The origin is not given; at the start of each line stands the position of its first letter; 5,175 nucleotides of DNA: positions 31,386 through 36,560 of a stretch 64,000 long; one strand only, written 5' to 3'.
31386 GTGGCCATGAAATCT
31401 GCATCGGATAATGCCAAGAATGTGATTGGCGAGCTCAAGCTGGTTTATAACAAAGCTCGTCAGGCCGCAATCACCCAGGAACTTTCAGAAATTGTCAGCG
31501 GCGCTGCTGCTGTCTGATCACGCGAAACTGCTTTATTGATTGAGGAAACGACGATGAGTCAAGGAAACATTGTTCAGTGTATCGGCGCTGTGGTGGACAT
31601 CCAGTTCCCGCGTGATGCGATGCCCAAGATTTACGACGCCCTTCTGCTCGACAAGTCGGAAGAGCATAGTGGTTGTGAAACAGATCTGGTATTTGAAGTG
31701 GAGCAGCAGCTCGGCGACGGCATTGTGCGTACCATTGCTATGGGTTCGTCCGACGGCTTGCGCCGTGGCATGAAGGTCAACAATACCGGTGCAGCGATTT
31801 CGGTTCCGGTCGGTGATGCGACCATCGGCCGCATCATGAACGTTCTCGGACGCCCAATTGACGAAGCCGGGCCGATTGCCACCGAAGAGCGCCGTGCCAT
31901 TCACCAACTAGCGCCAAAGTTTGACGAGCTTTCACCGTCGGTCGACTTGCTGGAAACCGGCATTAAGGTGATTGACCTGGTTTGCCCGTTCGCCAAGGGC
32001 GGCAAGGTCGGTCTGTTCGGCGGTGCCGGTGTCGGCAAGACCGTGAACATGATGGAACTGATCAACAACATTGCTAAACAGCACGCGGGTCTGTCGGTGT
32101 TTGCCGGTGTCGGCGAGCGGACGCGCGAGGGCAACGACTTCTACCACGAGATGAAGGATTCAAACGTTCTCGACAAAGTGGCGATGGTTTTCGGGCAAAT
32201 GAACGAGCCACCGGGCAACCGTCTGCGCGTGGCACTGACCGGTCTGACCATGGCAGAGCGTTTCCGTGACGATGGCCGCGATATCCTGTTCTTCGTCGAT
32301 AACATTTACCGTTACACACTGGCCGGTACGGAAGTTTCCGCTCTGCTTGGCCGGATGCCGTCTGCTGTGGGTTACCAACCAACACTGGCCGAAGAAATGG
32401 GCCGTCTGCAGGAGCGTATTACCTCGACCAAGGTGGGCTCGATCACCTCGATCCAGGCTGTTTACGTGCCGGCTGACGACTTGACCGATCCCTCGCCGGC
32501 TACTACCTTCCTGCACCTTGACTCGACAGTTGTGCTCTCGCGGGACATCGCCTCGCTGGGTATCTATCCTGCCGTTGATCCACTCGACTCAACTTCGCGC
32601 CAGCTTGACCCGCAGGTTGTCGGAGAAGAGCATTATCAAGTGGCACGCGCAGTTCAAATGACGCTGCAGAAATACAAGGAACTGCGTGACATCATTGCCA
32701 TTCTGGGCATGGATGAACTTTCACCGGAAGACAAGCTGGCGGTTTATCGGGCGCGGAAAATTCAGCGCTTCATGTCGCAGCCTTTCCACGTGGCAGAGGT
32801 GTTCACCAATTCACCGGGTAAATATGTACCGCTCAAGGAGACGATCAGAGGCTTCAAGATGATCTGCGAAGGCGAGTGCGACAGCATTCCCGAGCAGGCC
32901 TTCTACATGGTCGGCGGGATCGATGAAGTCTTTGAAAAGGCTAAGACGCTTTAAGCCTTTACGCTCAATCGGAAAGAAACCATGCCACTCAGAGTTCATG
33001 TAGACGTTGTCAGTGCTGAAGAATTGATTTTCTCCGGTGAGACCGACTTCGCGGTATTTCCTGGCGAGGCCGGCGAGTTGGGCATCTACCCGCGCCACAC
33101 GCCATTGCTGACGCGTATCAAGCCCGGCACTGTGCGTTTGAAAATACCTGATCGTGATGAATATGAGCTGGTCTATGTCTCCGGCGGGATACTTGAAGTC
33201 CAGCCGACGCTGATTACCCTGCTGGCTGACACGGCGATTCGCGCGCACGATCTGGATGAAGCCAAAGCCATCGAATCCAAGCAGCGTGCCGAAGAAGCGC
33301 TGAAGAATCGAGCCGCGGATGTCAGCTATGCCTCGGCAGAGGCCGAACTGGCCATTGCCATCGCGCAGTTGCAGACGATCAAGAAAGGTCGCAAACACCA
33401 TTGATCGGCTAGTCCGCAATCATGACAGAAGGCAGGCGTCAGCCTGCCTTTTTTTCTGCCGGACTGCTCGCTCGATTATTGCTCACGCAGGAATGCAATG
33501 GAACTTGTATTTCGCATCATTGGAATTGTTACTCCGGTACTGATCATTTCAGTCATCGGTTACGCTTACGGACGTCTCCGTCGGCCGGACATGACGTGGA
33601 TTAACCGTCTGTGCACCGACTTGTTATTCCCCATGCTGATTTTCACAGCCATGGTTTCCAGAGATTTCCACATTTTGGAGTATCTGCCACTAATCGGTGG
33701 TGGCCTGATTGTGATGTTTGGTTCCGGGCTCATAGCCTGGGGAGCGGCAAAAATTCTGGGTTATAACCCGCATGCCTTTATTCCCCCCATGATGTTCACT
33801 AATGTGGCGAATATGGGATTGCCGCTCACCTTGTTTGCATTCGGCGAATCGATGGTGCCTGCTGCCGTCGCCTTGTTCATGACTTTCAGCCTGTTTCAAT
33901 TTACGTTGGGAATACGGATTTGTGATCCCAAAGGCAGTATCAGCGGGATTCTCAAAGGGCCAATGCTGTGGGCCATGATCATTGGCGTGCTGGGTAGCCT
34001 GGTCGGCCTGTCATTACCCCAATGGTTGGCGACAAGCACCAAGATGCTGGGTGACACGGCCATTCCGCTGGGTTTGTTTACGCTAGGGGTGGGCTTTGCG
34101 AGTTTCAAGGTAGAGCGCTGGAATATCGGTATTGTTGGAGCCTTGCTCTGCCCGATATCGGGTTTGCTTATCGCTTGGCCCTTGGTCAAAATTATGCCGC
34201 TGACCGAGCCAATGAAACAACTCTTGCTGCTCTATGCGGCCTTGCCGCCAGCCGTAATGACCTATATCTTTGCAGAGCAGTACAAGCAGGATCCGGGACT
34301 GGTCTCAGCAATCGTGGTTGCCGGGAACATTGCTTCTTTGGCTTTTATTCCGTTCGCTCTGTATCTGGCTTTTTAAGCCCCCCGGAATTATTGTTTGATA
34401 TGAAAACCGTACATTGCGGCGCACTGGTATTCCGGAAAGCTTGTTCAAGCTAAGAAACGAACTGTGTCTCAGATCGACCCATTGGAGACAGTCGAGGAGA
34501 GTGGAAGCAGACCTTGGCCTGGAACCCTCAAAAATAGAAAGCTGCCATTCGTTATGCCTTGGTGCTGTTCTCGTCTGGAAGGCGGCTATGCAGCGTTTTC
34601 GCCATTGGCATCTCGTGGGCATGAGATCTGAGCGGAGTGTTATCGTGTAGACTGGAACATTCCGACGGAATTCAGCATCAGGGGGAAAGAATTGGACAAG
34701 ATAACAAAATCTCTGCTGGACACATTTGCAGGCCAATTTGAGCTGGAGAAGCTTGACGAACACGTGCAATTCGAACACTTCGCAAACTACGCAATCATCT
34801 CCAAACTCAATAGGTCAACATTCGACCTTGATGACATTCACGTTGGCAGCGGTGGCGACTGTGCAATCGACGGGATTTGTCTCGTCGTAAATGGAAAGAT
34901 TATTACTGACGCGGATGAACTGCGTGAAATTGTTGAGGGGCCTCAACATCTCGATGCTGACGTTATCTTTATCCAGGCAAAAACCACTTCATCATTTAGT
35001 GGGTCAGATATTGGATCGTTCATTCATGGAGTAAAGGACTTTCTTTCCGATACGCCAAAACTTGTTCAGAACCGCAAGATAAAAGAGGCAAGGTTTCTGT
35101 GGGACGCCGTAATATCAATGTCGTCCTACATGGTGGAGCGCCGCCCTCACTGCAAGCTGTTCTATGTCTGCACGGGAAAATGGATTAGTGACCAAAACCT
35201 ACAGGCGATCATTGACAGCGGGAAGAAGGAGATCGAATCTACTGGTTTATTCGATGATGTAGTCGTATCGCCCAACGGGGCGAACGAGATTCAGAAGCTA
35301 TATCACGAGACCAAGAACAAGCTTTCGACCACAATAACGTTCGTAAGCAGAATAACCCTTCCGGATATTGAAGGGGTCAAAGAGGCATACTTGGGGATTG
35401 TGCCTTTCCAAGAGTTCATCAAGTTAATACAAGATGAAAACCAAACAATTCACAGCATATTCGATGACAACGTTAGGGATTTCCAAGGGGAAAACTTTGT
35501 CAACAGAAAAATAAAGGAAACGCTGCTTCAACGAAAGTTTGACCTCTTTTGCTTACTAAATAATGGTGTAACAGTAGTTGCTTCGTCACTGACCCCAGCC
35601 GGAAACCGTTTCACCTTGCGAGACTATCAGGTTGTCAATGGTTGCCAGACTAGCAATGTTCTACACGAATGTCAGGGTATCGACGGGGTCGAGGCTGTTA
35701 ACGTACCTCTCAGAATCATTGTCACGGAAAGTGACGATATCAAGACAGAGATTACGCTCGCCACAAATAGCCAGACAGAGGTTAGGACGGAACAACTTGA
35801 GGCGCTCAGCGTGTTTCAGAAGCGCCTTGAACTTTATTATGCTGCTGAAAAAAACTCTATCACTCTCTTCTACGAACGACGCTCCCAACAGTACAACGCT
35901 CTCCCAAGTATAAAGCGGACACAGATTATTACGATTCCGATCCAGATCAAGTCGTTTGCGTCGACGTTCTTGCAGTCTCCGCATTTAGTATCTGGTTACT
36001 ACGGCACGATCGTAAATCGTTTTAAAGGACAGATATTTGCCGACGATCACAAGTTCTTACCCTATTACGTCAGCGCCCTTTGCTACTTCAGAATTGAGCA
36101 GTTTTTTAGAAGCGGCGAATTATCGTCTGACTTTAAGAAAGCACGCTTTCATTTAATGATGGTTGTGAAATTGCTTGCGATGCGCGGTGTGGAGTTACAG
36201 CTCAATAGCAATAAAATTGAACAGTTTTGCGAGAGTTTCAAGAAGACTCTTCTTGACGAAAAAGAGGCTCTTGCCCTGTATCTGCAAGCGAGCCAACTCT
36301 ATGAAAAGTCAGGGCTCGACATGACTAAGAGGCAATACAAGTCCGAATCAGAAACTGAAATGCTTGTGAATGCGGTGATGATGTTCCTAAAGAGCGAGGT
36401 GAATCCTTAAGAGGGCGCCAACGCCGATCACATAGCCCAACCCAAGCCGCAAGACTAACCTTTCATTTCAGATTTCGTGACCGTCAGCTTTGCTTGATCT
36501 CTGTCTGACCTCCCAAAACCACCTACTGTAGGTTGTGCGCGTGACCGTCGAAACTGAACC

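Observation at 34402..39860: Islet is bracketed by two ~200-bp modular repeat units in inverted orientation with matching internal spacing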

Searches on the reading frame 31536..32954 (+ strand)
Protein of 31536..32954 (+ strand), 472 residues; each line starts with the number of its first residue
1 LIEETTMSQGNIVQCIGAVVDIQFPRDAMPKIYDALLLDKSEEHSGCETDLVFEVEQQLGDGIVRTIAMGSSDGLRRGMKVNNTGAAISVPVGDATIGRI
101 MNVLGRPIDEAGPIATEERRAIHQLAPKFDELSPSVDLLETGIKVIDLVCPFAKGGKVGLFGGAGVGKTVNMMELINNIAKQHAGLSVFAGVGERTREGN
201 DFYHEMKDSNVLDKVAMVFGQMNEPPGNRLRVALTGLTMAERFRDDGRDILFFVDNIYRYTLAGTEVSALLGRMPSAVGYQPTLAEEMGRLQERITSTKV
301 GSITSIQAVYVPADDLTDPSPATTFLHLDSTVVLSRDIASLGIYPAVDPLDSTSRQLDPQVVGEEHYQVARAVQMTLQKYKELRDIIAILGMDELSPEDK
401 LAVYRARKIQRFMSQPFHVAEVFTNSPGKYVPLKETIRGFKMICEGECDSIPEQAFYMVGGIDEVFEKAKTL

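Call 4: search_protein_families(library=pfam, proteins=[window:31536-32954:+], max_evalue=0.01)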
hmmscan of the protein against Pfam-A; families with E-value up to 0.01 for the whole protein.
window:31536-32954:+ (472 aa): 3 families
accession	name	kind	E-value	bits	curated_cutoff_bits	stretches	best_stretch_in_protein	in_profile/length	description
PF00006.31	ATP-synt_ab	-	2.7e-71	240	29.5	1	142-354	1-213/213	ATP synthase alpha/beta family, nucleotide-binding domain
PF22919.1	ATP-synt_VA_C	-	9.2e-18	64.6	24.7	1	358-450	4-99/101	C-terminal domain of V and A type ATP synthase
PF02874.29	ATP-synt_ab_N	-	2.5e-15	57.2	20.9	1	12-85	1-69/69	ATP synthase alpha/beta family, beta-barrel domain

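Call 92: list_cluster_members(proteins=[window:31536-32954:+, window:34692-36410:+, window:36535-39330:+])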
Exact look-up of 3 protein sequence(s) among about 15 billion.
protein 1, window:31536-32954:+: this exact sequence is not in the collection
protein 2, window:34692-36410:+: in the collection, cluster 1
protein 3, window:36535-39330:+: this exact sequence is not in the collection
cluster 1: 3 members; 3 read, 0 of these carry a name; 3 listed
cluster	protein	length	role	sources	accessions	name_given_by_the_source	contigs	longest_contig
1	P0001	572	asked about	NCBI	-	-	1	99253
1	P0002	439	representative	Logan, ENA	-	-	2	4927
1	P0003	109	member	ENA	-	-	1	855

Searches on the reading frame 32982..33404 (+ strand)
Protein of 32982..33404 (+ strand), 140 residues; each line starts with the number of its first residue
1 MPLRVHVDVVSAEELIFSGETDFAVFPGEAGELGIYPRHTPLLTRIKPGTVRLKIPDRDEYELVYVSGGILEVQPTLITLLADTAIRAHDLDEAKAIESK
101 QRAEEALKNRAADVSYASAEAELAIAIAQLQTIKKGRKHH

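Call 4: search_protein_families(library=pfam, proteins=[window:32982-33404:+], max_evalue=0.01)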
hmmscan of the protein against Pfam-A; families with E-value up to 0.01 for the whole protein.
window:32982-33404:+ (140 aa): 2 families
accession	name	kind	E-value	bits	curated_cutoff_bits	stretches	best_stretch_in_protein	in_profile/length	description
PF02823.21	ATP-synt_DE_N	-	1.5e-25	89.4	27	1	5-85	1-80/80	ATP synthase, Delta/Epsilon chain, beta-sandwich domain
PF00401.25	ATP-synt_DE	-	1.4e-10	41.6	24.6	1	90-134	2-47/47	ATP synthase, Delta/Epsilon chain, long alpha-helix domain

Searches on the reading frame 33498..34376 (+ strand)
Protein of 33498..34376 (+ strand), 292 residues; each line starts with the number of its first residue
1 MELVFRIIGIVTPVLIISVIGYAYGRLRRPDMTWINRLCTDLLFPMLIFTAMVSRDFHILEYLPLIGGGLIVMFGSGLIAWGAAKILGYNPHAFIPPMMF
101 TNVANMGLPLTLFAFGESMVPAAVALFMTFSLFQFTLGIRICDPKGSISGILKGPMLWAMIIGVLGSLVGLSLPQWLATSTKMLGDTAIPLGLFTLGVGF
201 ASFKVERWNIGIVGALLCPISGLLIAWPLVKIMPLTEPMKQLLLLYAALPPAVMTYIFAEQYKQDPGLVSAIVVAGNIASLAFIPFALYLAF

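Call 4: search_protein_families(library=pfam, proteins=[window:33498-34376:+], max_evalue=0.01)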
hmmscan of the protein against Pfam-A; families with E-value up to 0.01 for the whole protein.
window:33498-34376:+ (292 aa): 1 family
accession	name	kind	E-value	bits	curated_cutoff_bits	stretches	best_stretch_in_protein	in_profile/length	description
PF03547.23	Mem_trans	-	9.3e-18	64.4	25.7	2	152-286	201-341/343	Membrane transport protein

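Call 66: find_encoding_contigs(protein=window:33498-34376:+, flank=7000, max_places=6)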
Protein window:33498-34376:+ (292 aa): no gene with exactly this product is on record in the collection.

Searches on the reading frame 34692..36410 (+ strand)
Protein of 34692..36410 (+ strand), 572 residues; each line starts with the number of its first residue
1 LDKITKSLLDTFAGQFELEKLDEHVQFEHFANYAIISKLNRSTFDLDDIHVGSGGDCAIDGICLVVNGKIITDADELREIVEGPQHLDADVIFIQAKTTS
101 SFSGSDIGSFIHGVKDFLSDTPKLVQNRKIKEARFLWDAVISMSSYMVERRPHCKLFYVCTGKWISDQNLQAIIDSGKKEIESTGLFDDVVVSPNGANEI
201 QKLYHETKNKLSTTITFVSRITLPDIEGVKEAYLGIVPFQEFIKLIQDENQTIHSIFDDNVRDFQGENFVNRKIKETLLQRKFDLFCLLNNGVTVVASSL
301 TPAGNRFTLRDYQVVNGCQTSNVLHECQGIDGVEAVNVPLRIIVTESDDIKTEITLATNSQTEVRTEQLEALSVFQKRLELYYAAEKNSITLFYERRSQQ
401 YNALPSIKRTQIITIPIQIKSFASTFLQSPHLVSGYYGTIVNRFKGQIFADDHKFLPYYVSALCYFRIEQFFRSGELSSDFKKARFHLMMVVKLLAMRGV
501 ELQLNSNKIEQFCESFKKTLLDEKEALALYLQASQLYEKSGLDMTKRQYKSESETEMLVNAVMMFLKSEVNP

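Call 4: search_protein_families(library=pfam, proteins=[window:34692-36410:+], max_evalue=0.01)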
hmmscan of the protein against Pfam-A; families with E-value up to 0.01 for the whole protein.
window:34692-36410:+ (572 aa): 1 family
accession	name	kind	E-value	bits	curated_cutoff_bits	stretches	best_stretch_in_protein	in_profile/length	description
PF10592.14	AIPR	-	1e-42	147.4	25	1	257-476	1-249/308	AIPR protein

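Call 12: search_protein_families(library=padloc, proteins=[window:34692-36410:+], max_evalue=0.01)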
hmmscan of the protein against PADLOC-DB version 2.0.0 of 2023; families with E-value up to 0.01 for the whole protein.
window:34692-36410:+ (572 aa): 1 family
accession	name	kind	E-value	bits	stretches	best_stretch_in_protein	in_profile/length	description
PDLC02357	AbiU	-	4.3e-132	440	1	2-559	3-531/537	AbiU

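Call 53: find_related_loci(query=window:34692-36410:+, collection=genome_contigs, flank=6000)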
Query window:34692-36410:+ (572 aa) in genome_contigs; peptide patterns used: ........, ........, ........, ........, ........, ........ (x = any residue, [..] = any of these).
43 stretches matched a pattern; 8 encode a relative of the query (tblastn E <= 1e-3); 8 distinct loci.
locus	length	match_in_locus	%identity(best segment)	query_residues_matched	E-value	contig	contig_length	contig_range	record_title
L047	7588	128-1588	96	82-568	0e+0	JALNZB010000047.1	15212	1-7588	MAG: Sulfuritalea sp. isolate SO_2017_GW1 bin 87 NODE_14574_length_15212_cov_1.473782_OW334_2017, whole genome shotgun s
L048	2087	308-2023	77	1-572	0e+0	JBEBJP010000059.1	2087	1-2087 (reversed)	MAG: Parcubacteria group bacterium isolate SF2_12 NODE_31516_length_2087_cov_3.665493, whole genome shotgun sequence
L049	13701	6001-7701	71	1-568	0e+0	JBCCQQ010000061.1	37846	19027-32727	MAG: Cyanobacteria bacterium P01_D01_bin.156 k141_1033582_length_37846_cov_24.0295, whole genome shotgun sequence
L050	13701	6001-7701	70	1-567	0e+0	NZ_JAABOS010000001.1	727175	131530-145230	Undibacterium crateris strain B2R-29 Scaffold1, whole genome shotgun sequence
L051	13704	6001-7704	69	1-568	0e+0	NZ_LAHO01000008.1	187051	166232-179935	Arsukibacterium ikkense strain GCM72 contig_10, whole genome shotgun sequence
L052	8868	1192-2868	66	1-559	0e+0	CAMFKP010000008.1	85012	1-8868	MAG: uncultured Aeromonadaceae bacterium isolate SRR12456162_bin.3_metaWRAP_v1.3_MAG genome assembly, contig: ERZ1228996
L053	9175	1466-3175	70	1-572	0e+0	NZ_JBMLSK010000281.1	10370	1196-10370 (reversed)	MAG: Roseateles sp. isolate LE_481928 NODE_9727_length_10370_cov_14.385167, whole genome shotgun sequence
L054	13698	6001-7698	65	1-565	0e+0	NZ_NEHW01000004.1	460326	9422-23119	Pseudomonas sp. R28(2017) R28_4, whole genome shotgun sequence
